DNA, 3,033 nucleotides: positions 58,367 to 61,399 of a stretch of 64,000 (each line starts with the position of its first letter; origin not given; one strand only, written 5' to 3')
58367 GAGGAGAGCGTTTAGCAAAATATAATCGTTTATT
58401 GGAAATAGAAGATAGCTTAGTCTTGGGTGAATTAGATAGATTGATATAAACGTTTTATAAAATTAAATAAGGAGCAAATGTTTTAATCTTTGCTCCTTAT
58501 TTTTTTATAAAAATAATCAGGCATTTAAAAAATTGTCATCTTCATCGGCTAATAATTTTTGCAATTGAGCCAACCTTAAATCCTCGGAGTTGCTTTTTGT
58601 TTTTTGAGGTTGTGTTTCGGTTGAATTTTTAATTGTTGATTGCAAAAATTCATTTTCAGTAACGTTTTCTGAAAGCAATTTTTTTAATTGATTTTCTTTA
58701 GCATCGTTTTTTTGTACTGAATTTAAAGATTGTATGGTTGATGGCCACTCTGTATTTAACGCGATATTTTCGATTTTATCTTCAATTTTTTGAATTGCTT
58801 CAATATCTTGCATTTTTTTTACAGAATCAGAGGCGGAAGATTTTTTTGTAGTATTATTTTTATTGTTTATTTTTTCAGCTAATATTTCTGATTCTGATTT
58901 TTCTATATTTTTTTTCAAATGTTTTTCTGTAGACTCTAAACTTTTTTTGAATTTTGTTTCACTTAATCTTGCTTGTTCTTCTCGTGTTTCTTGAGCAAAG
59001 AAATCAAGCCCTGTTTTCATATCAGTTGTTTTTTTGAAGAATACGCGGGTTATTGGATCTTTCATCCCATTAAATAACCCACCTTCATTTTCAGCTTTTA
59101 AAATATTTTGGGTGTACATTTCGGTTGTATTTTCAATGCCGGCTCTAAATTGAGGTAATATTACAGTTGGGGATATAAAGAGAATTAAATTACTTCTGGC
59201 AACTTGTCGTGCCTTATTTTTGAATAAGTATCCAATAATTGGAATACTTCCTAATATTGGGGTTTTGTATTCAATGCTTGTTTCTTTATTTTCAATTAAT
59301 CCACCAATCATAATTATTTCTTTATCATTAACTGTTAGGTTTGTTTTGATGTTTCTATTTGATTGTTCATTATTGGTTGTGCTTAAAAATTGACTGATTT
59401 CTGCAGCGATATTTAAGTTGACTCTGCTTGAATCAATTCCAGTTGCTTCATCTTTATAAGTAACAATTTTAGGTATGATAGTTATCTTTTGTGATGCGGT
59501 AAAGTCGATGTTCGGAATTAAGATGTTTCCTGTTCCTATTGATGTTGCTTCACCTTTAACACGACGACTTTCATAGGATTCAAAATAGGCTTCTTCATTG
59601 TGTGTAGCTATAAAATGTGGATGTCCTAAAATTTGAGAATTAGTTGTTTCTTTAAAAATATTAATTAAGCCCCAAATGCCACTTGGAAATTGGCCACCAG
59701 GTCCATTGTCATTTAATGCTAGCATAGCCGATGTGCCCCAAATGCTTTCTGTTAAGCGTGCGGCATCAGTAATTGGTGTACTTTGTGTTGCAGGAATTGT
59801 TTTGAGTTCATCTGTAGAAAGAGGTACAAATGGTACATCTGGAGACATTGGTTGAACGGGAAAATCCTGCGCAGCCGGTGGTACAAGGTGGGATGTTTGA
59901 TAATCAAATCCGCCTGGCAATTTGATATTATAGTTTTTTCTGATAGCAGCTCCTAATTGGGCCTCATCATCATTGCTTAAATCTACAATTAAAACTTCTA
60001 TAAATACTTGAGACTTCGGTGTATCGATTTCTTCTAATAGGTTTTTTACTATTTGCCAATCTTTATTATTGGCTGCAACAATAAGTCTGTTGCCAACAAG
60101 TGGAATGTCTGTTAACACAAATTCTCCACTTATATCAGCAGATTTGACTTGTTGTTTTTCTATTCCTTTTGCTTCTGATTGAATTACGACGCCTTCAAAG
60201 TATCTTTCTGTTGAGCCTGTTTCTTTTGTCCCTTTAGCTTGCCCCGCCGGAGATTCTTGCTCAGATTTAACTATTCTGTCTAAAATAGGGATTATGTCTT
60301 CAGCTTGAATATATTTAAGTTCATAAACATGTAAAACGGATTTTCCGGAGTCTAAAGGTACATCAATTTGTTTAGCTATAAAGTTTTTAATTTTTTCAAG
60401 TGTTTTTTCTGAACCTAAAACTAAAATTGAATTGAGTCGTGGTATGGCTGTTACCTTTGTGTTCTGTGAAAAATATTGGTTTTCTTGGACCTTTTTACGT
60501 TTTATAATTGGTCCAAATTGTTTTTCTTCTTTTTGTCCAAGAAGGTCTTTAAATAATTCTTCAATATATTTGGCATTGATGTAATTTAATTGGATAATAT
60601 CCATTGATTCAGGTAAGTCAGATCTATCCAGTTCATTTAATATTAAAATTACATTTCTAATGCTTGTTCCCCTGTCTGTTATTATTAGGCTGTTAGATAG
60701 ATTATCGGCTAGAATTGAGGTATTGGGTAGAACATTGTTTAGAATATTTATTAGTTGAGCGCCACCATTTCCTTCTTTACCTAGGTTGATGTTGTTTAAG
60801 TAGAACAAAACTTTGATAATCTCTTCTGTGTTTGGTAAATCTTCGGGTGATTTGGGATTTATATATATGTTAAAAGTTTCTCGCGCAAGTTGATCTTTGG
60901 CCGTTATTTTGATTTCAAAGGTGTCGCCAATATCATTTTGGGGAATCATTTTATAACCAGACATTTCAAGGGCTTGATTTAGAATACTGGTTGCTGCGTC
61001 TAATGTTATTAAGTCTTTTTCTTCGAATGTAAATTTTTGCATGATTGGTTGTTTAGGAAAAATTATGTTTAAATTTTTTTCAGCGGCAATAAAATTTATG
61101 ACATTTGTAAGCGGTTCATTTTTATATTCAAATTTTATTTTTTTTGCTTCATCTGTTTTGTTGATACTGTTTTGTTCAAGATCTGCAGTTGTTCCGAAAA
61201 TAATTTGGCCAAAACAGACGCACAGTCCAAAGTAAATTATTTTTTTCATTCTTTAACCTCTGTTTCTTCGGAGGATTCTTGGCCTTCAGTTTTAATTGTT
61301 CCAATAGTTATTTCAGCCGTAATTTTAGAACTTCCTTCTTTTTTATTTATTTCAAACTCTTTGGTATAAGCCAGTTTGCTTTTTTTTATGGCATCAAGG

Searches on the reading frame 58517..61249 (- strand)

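Call 80: search_protein_families(library=pfam, proteins=[window:58517-61249:-], max_evalue=0.00001)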
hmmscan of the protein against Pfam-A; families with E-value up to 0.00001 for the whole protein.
window:58517-61249:- (910 aa): 2 families
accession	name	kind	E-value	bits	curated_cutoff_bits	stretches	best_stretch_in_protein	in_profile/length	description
PF00263.26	Secretin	-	1.9e-25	89.8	27.5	1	533-697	3-168/169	Bacterial type II and III secretion system protein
PF03958.22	Secretin_N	-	2.5e-24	85.7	28.2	2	218-298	3-66/69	Bacterial type II/III secretion system short domain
